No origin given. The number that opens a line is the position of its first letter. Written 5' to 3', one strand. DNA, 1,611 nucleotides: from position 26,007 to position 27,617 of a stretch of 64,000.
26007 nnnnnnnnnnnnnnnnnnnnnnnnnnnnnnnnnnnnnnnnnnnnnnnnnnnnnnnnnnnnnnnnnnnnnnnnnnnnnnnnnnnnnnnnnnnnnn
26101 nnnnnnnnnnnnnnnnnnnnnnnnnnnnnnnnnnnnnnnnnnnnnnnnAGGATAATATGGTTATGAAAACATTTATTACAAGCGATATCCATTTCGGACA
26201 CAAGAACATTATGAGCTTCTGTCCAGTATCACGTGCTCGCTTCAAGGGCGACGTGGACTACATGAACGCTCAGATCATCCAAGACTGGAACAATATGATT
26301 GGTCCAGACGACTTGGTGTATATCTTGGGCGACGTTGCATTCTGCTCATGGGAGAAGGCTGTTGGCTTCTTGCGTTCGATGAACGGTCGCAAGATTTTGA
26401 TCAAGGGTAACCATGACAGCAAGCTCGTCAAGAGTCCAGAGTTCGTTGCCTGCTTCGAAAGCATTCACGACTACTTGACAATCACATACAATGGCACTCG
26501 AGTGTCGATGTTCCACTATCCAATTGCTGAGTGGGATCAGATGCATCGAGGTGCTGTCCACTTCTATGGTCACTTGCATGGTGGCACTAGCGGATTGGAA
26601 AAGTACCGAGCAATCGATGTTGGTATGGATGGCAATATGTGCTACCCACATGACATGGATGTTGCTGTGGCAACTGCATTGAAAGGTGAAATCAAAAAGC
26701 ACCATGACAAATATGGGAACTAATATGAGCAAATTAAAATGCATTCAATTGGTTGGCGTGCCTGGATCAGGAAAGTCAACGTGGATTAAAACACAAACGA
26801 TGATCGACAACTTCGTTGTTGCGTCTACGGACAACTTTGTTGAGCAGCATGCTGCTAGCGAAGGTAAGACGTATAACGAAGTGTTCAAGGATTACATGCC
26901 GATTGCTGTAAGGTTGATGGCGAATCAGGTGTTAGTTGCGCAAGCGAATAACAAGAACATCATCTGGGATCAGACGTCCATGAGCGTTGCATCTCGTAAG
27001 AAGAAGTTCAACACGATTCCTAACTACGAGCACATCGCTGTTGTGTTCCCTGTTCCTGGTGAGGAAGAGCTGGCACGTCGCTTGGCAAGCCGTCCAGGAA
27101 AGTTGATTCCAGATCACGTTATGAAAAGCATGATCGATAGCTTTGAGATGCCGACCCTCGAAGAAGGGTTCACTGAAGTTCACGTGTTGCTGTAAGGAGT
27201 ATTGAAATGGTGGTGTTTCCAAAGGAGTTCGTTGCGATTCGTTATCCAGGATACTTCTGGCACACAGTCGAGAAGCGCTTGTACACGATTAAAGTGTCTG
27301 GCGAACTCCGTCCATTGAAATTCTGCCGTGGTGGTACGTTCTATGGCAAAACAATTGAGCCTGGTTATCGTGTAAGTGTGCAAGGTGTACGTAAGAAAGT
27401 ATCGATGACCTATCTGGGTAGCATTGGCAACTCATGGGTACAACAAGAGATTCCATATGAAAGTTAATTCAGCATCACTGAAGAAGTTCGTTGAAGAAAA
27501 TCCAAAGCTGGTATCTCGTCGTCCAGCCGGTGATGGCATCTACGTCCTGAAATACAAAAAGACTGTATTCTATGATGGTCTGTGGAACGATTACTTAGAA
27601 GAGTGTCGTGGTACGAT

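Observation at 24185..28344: Expanded RNA healing-and-sealing module: Rnl5-like ligase, standalone Toprim, metallophosphoesterase, P-loop kinase and Rnl1-like ligase in one run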

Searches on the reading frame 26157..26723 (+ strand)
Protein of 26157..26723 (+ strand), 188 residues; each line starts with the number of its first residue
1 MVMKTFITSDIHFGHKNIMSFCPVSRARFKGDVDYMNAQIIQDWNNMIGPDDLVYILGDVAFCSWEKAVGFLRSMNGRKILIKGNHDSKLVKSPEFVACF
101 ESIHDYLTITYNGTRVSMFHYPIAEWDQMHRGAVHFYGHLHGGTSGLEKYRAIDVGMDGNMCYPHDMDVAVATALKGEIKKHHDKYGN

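Call 3: search_protein_families(library=pfam, proteins=[window:26157-26723:+], max_evalue=0.01)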
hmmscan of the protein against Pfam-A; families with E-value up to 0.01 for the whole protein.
window:26157-26723:+ (188 aa): 1 family
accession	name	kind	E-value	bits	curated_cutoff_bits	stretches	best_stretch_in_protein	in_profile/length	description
PF12850.12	Metallophos_2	-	1.8e-05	25.2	27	1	3-142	1-118/154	Calcineurin-like phosphoesterase superfamily domain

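Call 4: search_protein_families(library=phrogs, proteins=[window:26157-26723:+], max_evalue=0.001)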
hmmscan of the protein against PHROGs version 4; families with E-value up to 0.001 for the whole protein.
window:26157-26723:+ (188 aa): 1 family
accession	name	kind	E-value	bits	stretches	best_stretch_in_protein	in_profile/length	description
phrog_547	-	other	3.6e-50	171.3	1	1-184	27-209/245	phosphoesterase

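Call 54: search_solved_structures(query=window:26157-26723:+, max_evalue=0.1)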
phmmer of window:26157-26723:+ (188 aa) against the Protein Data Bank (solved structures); distinct sequences matched with E-value up to 0.1: 3.
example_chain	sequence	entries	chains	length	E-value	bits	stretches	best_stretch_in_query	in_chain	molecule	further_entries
1xm7_A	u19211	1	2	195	9.8e-12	48.1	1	6-124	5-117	hypothetical protein aq_1665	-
2dxl_A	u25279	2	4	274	0.095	15.5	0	32-91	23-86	Phosphohydrolase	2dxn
2zo9_B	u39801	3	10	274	0.096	15.5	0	32-91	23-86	Phosphohydrolase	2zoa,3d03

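Call 57: search_protein_families(library=ncbifam, proteins=[window:26157-26723:+], max_evalue=0.01)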
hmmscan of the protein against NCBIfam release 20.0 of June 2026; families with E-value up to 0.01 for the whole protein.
window:26157-26723:+ (188 aa): 1 family
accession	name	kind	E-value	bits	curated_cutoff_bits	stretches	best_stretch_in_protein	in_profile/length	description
TIGR04123.1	P_estr_lig_assc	hypoth_equivalog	0.0036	16.7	150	1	6-144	24-154/207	ligase-associated DNA damage response endonuclease PdeM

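Call 84: search_dna_similar(query=window:26157-26723:+, collection=phages, mode=protein, max_rows=30, rows=spread, max_evalue=0.00001)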
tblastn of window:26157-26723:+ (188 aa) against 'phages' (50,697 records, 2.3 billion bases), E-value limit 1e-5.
Records with a match: 1586; places in all: 1602; records where one place covers at least 80% of the query: 1415.
Best place of each record, by identity: <60% 1586.
By first word of the organism name: Vibrio 431; Escherichia 210; Pseudomonas 187; Staphylococcus 120; Enterococcus 75; Bacillus 57; Listeria 56; Mycobacterium 44; Klebsiella 39; Campylobacter 36; and 63 more.
By host as written in the record: - 426; Escherichia coli 62; Pseudomonas aeruginosa 52; Listeria monocytogenes 45; Staphylococcus aureus 39; Vibrio harveyi BAA-1116 36; Escherichia coli K-12 MG1655 30; Pseudomonas aeruginosa PAO1 29; and 366 more.
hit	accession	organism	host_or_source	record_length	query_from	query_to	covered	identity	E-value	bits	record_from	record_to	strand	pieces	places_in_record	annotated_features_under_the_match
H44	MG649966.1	Vibrio phage Ceto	Vibrio harveyi BAA-1116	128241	6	183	95%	42.9%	9e-36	137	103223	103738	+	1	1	hypothetical protein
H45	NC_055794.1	Vibrio phage Achelous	Vibrio campbellii BB120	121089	6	183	95%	38.3%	3e-30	121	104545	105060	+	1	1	phosphoesterase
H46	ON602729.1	Klebsiella phage VLCpiM5b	Klebsiella pneumoniae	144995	7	179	92%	34.9%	8e-18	86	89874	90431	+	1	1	phosphoesterase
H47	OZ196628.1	Vibrio phage D233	Seawater and oysters mix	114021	2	162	86%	37.0%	4e-27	112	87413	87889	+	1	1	phosphoesterase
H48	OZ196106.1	Vibrio phage D374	Seawater and oysters mix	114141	2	162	86%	37.0%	4e-27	112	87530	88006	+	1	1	phosphoesterase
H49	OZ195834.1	Vibrio phage D315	Seawater and oysters mix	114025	3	162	85%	37.2%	6e-27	112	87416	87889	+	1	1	phosphoesterase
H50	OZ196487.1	Vibrio phage D409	Seawater and oysters mix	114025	3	162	85%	37.2%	6e-27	112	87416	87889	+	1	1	phosphoesterase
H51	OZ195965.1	Vibrio phage D3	Seawater and oysters mix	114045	3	162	85%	37.2%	6e-27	112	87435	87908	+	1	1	phosphoesterase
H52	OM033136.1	Aeromonas phage phiA047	Aeromonas sp.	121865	4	160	84%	37.6%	7e-25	106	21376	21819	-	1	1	hypothetical protein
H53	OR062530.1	Escherichia phage vB_EcoM_366V_SA_NWU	Escherichia coli O177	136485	3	158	83%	37.2%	2e-25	107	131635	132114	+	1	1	phosphoesterase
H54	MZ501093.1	Escherichia phage MaxBurger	Escherichia coli K-12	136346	3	158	83%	37.2%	1e-24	105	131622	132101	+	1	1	putative phosphoresterase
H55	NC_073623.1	Pseudomonas phage vB_Paer_PsCh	Pseudomonas aeruginosa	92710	2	158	84%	36.2%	3e-23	101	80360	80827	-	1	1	putative phosphoesterase | hypothetical protein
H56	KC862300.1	Pseudomonas phage PAK_P4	Pseudomonas aeruginosa PAK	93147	2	159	84%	35.4%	1e-22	100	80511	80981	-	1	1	putative phosphoesterase domain containing protein | hypothetical protein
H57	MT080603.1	Staphylococcus phage vB_SauM_EW9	Staphylococcus carnosus TM300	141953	6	181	94%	31.3%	3e-14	76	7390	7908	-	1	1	record has no annotation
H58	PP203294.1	Pseudomonas phage LPS-5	Pseudomonas aeruginosa PAO1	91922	2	158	84%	35.0%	3e-22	99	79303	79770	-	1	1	phosphoesterase | hypothetical protein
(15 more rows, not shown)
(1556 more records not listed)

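Call 87: get_annotated_region(hit=H45, flank=5000)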
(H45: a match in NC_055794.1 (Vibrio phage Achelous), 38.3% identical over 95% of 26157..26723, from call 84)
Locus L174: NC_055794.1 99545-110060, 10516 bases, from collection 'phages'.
description: Vibrio phage Achelous, complete genome.
organism: Vibrio phage Achelous (NCBI taxid 2576872)
taxonomy: Viruses; Duplodnaviria; Heunggongvirae; Uroviricota; Caudoviricetes; Demerecviridae; Ermolyevavirinae; Thalassavirus; Thalassavirus achelous
host: Vibrio campbellii BB120; source: -; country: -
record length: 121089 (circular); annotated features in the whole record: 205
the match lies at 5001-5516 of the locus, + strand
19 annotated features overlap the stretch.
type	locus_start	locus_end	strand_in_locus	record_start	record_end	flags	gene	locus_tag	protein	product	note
CDS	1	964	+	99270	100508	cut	-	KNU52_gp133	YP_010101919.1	hypothetical protein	gp162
CDS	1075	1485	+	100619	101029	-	-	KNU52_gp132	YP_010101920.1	hypothetical protein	gp163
CDS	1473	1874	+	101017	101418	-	-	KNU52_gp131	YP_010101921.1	hypothetical protein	gp164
CDS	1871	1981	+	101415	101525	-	-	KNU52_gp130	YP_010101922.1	hypothetical protein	gp165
CDS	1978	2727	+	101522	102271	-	-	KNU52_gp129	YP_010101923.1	NinI-like serine-threonine phosphatase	gp166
CDS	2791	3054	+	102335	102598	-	-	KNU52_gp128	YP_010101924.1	hypothetical protein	gp167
CDS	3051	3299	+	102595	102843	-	-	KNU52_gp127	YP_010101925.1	hypothetical protein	gp168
CDS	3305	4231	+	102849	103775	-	-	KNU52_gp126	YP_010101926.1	RNA ligase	gp169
CDS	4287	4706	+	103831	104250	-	-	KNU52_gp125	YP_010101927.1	ATPase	gp170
CDS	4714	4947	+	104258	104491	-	-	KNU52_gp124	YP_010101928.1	hypothetical protein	gp171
CDS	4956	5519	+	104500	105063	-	-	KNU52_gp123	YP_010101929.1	phosphoesterase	gp172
CDS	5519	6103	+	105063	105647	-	-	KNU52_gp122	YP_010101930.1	hypothetical protein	gp173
CDS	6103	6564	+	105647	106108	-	-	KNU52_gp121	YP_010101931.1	antimicrobial peptide resistance and lipid A acylation protein PagP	gp174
CDS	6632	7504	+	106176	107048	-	-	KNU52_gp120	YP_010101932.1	ribose-phosphate pyrophosphokinase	gp175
CDS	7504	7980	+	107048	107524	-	-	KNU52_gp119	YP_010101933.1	phosphatase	gp176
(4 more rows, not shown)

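Call 107: search_solved_structures(query=A9, max_evalue=0.01)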
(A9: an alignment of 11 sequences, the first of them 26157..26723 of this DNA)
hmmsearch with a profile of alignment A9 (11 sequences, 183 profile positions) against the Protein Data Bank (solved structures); distinct sequences matched with E-value up to 0.01: 4.
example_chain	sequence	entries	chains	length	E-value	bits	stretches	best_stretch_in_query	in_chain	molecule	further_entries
1xm7_A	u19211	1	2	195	6.5e-25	91.3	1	6-168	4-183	hypothetical protein aq_1665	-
6unc_A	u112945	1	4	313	1.1e-05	28.6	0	49-128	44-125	Metallophos domain-containing protein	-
2dxl_A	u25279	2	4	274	0.00013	25.1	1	29-90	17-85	Phosphohydrolase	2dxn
2zo9_B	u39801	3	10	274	0.00013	25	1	29-90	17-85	Phosphohydrolase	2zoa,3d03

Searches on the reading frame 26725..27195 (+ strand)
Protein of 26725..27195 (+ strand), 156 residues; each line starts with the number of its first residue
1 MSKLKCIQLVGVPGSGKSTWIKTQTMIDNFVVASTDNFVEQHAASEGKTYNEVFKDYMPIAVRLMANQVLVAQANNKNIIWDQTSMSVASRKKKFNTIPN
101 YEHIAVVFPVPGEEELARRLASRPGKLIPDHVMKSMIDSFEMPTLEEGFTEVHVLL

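Call 3: search_protein_families(library=pfam, proteins=[window:26725-27195:+], max_evalue=0.01)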
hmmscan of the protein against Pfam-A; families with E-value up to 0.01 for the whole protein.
window:26725-27195:+ (156 aa): 5 families
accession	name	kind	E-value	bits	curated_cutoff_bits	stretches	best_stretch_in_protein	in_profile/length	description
PF13671.12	AAA_33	-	7.6e-18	65.6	27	1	9-143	4-143/143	AAA domain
PF13207.12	AAA_17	-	0.00011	22.9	27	1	10-123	1-123/136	AAA domain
PF06414.18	Zeta_toxin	-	0.00021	21.2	22.3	1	7-118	19-137/199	Zeta toxin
PF18751.7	Ploopntkinase3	-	0.004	17.2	27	1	5-54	4-54/187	P-loop Nucleotide Kinase3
PF01443.25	Viral_helicase1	-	0.0071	16.6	21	0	11-26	5-20/228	Viral superfamily 1 RNA helicase core domain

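Call 4: search_protein_families(library=phrogs, proteins=[window:26725-27195:+], max_evalue=0.001)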
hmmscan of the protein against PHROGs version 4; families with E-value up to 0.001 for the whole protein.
window:26725-27195:+ (156 aa): 4 families
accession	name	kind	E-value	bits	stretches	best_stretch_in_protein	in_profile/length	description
phrog_6931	-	unknown function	1.2e-22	81.6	1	5-155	186-339/343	-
phrog_2071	-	other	7.6e-18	66.3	1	7-141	19-142/282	ATPase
phrog_505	-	other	2.3e-11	44.7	1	5-143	3-143/295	polynucleotide kinase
phrog_8238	-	DNA, RNA and nucleotide metabolism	9.8e-05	21.6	1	7-91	5-70/737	RNA ligase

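Call 53: search_solved_structures(query=window:26725-27195:+, max_evalue=0.01)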
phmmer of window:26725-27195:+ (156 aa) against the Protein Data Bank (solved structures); distinct sequences matched with E-value up to 0.01: 5.
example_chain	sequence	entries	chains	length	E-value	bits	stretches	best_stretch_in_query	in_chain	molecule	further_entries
4xrp_A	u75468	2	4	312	1.7e-06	31.5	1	5-138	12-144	Pnkp1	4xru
1ly1_A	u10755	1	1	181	0.00033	24.1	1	5-140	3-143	polynucleotide kinase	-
3a4l_A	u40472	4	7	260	0.0011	22.4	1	4-146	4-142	L-seryl-tRNA(Sec) kinase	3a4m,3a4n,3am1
1ltq_A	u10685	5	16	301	0.0013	22.2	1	5-140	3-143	POLYNUCLEOTIDE KINASE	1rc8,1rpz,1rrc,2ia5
3adb_A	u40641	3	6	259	0.0023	21.4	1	7-146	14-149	L-seryl-tRNA(Sec) kinase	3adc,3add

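Call 57: search_protein_families(library=ncbifam, proteins=[window:26725-27195:+], max_evalue=0.01)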
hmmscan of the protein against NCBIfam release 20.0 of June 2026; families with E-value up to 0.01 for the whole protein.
window:26725-27195:+ (156 aa): 6 families
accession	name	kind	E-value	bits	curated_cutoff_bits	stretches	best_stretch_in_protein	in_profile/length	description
TIGR04075.1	bacter_Pnkp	equivalog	4.8e-07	28.3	750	1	3-155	7-155/851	polynucleotide kinase-phosphatase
TIGR01663.1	PNK-3'Pase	equivalog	2e-05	23.2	502.8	1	9-153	369-498/520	bifunctional polynucleotide phosphatase/kinase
TIGR03574.1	selen_PSTK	equivalog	2.5e-05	23.9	290.5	1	7-147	2-139/249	L-seryl-tRNA(Sec) kinase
TIGR01313.1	therm_gnt_kin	subfamily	0.0019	18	113.75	1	9-147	3-139/164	gluconokinase, GntK/IdnK-type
NF040667.1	hom_kin_desulfo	exception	0.0044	16.9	197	1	5-44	1-40/163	homoserine kinase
TIGR00152.1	TIGR00152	equivalog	0.0067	16.3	65.55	0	7-58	2-53/188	dephospho-CoA kinase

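Call 98: search_solved_structures(query=window:26725-27195:+, max_evalue=0.001, show_alignments=2)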
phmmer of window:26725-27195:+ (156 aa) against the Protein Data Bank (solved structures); distinct sequences matched with E-value up to 0.001: 2.
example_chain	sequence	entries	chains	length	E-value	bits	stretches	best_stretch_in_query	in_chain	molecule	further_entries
4xrp_A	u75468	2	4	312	1.7e-06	31.5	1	5-138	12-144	Pnkp1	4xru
1ly1_A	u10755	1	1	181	0.00033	24.1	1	5-140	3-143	polynucleotide kinase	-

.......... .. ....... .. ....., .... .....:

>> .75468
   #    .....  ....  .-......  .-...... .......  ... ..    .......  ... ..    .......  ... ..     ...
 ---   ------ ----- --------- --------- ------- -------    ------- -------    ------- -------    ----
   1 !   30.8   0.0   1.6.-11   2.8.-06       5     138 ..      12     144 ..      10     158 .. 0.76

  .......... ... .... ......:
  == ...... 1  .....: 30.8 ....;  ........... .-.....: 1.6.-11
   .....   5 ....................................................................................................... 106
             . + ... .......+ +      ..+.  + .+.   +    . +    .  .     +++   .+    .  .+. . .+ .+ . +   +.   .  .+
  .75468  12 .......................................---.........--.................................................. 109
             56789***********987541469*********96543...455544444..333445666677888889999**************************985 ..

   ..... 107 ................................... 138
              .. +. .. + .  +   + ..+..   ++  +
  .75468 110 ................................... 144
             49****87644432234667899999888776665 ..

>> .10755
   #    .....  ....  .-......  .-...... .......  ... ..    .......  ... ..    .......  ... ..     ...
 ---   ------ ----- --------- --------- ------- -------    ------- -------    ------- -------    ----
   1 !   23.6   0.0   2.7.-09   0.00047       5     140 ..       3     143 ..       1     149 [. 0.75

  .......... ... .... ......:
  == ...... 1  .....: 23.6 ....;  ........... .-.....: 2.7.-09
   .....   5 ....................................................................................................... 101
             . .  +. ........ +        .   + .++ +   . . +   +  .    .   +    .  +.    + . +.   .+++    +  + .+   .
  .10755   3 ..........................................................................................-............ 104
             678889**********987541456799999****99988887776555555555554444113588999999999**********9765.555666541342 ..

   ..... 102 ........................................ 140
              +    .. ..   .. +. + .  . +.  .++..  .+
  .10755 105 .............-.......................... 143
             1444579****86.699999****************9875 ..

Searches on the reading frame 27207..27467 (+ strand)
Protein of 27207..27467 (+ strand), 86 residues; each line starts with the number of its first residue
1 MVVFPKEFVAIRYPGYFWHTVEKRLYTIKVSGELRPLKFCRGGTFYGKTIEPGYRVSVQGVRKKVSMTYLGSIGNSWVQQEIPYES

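Call 3: search_protein_families(library=pfam, proteins=[window:27207-27467:+], max_evalue=0.01)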
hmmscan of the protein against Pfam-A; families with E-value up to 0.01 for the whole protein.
window:27207-27467:+ (86 aa): 0 families

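Call 4: search_protein_families(library=phrogs, proteins=[window:27207-27467:+], max_evalue=0.001)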
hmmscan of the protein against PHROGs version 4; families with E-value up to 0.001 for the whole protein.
window:27207-27467:+ (86 aa): 0 families

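Call 57: search_protein_families(library=ncbifam, proteins=[window:27207-27467:+], max_evalue=0.01)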
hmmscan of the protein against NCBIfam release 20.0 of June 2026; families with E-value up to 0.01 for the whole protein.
window:27207-27467:+ (86 aa): 0 families
